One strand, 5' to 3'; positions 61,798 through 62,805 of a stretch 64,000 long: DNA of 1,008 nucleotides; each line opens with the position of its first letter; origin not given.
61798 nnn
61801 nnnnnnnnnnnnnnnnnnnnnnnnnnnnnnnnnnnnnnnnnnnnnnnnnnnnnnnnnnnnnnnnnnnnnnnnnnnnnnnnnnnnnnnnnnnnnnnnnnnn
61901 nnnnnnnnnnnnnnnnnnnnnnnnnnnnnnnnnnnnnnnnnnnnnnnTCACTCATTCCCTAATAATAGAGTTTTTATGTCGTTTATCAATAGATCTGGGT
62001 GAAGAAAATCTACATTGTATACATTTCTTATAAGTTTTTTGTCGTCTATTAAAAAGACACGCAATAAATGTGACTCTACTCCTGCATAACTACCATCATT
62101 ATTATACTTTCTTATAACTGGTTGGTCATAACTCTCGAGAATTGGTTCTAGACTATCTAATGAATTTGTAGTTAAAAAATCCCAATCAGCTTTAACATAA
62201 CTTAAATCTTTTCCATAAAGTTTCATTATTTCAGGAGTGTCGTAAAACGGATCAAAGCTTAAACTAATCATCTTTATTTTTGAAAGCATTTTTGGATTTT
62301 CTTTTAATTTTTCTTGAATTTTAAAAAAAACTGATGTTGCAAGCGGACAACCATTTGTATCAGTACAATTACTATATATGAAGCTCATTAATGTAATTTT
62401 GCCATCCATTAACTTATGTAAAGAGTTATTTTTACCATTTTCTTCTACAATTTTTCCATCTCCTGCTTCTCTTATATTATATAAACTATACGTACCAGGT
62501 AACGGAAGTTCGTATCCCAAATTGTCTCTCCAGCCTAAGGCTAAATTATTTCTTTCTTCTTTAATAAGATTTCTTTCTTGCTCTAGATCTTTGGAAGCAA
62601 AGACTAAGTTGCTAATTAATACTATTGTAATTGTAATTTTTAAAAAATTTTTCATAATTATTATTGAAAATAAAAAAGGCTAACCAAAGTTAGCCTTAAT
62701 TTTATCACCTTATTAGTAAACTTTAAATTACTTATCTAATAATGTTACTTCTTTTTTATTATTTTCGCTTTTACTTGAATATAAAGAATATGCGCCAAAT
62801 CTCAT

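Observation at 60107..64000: Methanethiol oxidase module: mtoX - SCO1/senC - mauG-like di-heme peroxidase - tlpA-like thioredoxin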

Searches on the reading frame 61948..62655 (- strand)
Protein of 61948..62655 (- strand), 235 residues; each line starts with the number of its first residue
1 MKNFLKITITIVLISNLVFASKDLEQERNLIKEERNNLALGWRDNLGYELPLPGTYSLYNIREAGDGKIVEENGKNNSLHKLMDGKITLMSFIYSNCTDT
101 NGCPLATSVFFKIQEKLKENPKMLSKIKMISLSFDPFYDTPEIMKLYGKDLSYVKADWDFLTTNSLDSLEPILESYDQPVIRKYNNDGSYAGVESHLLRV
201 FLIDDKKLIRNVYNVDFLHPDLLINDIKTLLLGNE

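Call 3: search_protein_families(library=pfam, proteins=[window:61948-62655:-], max_evalue=0.01)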
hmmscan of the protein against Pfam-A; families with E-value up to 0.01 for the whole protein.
window:61948-62655:- (235 aa): 1 family
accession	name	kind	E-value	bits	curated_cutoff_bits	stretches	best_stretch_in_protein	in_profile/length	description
PF02630.20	SCO1-SenC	-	4.6e-11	43.3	22.8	1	70-206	7-131/134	SCO1/SenC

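Call 18: search_solved_structures(query=window:61948-62655:-, max_evalue=0.01, show_alignments=2)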
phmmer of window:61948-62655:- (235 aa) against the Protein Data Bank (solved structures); distinct sequences matched with E-value up to 0.01: 9.
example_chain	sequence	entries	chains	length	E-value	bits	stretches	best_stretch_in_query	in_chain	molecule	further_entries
1on4_A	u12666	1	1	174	3.6e-11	46.1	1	71-229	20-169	Sco1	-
1xzo_A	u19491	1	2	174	3.6e-11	46.1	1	71-229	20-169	Hypothetical protein ypmQ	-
4hde_A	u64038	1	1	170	2.2e-08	37.1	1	81-206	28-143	SCO1/SenC family lipoprotein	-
4wbj_A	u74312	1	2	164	2.2e-07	33.8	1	65-205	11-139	Blr1131 protein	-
4wbr_D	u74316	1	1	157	2.3e-07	33.7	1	66-206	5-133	Blr1131 protein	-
4txo_D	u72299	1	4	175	5.9e-06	29.1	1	65-205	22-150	Blr1131 protein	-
3me7_A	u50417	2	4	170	0.00036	23.3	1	65-180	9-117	Putative uncharacterized protein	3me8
2k6v_A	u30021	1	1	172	0.003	20.3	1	84-151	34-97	Putative cytochrome c oxidase assembly protein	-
4bpy_A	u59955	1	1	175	0.0063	19.2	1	67-148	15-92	SCO PROTEIN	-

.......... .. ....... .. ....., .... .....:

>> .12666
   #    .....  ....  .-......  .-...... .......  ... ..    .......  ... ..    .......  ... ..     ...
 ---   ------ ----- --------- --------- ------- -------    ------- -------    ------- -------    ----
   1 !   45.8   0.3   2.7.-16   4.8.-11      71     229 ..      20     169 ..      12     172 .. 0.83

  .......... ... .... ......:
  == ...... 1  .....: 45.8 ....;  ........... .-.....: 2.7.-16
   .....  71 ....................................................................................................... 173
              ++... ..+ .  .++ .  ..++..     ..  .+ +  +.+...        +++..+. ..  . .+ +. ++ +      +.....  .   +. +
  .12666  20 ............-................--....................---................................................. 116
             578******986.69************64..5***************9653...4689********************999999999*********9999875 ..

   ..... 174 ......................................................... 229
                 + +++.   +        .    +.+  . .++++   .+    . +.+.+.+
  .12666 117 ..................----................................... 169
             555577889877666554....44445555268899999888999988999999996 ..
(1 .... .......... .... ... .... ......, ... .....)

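Call 22: search_protein_families(library=ncbifam, proteins=[window:61948-62655:-], max_evalue=0.00001)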
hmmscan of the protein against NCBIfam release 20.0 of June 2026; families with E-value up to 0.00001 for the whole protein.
window:61948-62655:- (235 aa): 0 families

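Call 56: find_homologous_proteins(query=window:61948-62655:-, max_evalue=0.00001)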
Query window:61948-62655:- (235 aa): 446 proteins with E <= 0.00001 among 742 candidates; the best 120 are listed.
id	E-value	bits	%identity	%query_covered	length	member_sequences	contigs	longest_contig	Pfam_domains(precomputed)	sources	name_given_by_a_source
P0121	5.0e-149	512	98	100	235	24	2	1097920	PF02630.21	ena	-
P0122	1.2e-132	458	87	100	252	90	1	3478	PF02630.21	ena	-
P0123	3.9e-115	401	76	100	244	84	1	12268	PF02630.21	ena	-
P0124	7.6e-114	397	76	100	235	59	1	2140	PF02630.21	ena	-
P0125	3.9e-112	391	79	92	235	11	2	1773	PF02630.21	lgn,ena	-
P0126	2.0e-111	389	74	100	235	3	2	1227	PF02630.21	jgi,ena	-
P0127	3.2e-111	388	74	100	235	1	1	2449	PF02630.21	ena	-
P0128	7.0e-111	387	73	98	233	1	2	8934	PF02630.21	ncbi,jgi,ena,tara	tara:strand:+ start:43 stop:744 length:702 start_codon:yes stop_codon:yes gene_type:complete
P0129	7.3e-111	387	74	100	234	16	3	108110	PF02630.21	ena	-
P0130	8.0e-111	387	75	95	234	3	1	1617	PF02630.21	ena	-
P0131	9.1e-111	387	76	92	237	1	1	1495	PF02630.21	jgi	jgi:cytochrome c peroxidase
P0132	1.2e-110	386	77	92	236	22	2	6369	PF02630.21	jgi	-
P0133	1.4e-110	386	73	98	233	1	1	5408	PF02630.21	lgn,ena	-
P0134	1.7e-110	386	73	100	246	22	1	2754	PF02630.21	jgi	jgi:cytochrome c peroxidase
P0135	2.2e-110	386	75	95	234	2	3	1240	PF02630.21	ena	-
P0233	3.4e-55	205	43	99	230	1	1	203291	PF02630.21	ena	-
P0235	1.3e-54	203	49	83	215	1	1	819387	PF02630.21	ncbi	-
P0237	2.8e-54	202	42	100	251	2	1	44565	PF02630.21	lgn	-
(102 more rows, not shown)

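Call 57: find_encoding_contigs(protein=P0121, flank=10000, max_places=3)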
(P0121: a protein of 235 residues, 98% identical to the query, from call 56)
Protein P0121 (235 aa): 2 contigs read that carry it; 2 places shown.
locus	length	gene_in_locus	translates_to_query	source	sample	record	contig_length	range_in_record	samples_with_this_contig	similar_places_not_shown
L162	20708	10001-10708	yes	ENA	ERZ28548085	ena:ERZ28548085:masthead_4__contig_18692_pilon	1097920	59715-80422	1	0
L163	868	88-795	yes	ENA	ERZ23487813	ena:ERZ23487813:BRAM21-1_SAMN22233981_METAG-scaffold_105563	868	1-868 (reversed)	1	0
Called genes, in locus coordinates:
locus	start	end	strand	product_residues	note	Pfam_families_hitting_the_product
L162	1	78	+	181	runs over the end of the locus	PF00929:RNase_T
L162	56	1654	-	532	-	PF00890:FAD_binding_2, PF07992:Pyr_redox_2 (faint), PF02910:Succ_DH_flav_C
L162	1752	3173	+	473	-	PF00089:Trypsin, PF13365:Trypsin_2, PF17820:PDZ_6 (faint), PF00595:PDZ (weak), PF13180:PDZ_2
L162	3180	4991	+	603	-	PF00009:GTP_EFTU, PF00071:Ras (weak), PF03144:GTP_EFTU_D2 (weak), PF00679:EFG_C, PF06421:LepA_C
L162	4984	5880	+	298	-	PF23023:Anti-Pycsar_Apyc1, PF00753:Lactamase_B, PF12706:Lactamase_B_2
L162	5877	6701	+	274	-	PF00809:Pterin_bind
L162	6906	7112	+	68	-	PF01329:Pterin_4a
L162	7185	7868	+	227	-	PF03741:TerC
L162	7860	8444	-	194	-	PF00578:AhpC-TSA (weak), PF02630:SCO1-SenC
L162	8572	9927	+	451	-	PF05694:SBP56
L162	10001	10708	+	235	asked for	PF02630:SCO1-SenC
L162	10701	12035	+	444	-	PF03150:CCP_MauG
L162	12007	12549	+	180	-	PF08534:Redoxin, PF00578:AhpC-TSA, PF00085:Thioredoxin, PF13098:Thioredoxin_2 (weak), PF13905:Thioredoxin_8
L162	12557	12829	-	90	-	PF14026:SCO4226-like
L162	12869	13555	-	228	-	PF01027:Bax1-I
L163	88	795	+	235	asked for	PF02630:SCO1-SenC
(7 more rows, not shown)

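Call 60: find_encoding_contigs(protein=P0233, flank=5000, max_places=1)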
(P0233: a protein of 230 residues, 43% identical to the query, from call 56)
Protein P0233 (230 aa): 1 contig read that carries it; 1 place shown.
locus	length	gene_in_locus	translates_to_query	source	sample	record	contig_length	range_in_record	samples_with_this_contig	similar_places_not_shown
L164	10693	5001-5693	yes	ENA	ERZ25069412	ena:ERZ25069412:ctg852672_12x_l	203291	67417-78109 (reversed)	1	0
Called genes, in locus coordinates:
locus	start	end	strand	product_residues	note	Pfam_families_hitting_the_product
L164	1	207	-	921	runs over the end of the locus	PF10101:DUF2339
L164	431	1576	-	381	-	PF00296:Bac_luciferase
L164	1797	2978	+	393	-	PF01266:DAO, PF07992:Pyr_redox_2 (faint), PF13454:NAD_binding_9 (faint)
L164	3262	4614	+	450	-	PF05694:SBP56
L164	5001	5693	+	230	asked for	PF02630:SCO1-SenC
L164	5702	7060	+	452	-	PF03150:CCP_MauG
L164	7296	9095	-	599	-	PF20423:AceK_regulatory, PF06315:AceK_kinase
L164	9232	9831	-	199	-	PF00160:Pro_isomerase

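Call 61: find_encoding_contigs(protein=P0235, flank=5000, max_places=1)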
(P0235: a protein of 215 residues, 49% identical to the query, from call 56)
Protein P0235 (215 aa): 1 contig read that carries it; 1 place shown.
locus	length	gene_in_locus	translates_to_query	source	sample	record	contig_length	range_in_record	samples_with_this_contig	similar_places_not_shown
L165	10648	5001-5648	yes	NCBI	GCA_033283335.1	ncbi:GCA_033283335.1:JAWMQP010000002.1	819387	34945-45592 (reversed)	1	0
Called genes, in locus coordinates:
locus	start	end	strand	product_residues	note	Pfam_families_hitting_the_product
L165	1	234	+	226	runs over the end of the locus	PF19540:DUF6064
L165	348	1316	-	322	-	PF00478:IMPDH, PF03060:NMO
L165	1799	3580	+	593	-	PF00351:Biopterin_H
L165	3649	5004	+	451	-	PF05694:SBP56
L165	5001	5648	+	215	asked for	PF02630:SCO1-SenC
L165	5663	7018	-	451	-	PF07396:Porin_O_P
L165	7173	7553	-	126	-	-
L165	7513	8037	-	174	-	PF00106:adh_short, PF13561:adh_short_C2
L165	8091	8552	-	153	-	PF13669:Glyoxalase_4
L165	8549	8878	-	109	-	PF13561:adh_short_C2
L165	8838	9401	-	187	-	PF00106:adh_short, PF01370:Epimerase, PF08659:KR, PF16363:GDP_Man_Dehyd (weak), PF13561:adh_short_C2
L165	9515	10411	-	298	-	PF00126:HTH_1, PF03466:LysR_substrate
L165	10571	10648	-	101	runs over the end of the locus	PF13591:MerR_2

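Call 62: find_encoding_contigs(protein=P0237, flank=5000, max_places=1)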
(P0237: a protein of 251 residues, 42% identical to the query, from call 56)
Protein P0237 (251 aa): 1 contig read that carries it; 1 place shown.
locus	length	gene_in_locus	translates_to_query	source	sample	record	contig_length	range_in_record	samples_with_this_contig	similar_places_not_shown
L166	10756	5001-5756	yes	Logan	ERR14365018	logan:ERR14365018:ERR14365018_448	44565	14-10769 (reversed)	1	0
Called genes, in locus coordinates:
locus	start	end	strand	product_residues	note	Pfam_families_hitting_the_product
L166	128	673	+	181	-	PF00886:Ribosomal_S16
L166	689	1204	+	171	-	PF01782:RimM, PF05239:PRC, PF24986:PRC_RimM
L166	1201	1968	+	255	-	PF01746:tRNA_m1G_MT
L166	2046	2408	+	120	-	PF01245:Ribosomal_L19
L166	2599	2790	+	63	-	-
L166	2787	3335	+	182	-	PF01035:DNA_binding_1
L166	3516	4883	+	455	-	PF05694:SBP56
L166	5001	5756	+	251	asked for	PF02630:SCO1-SenC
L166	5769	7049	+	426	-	PF03150:CCP_MauG, PF21419:RoxA-like_Cyt-c (weak)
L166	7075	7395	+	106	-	-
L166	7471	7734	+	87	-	-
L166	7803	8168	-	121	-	PF12844:HTH_19, PF13560:HTH_31, PF01381:HTH_3, PF13443:HTH_26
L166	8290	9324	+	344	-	PF04055:Radical_SAM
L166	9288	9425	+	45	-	-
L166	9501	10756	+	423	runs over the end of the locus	?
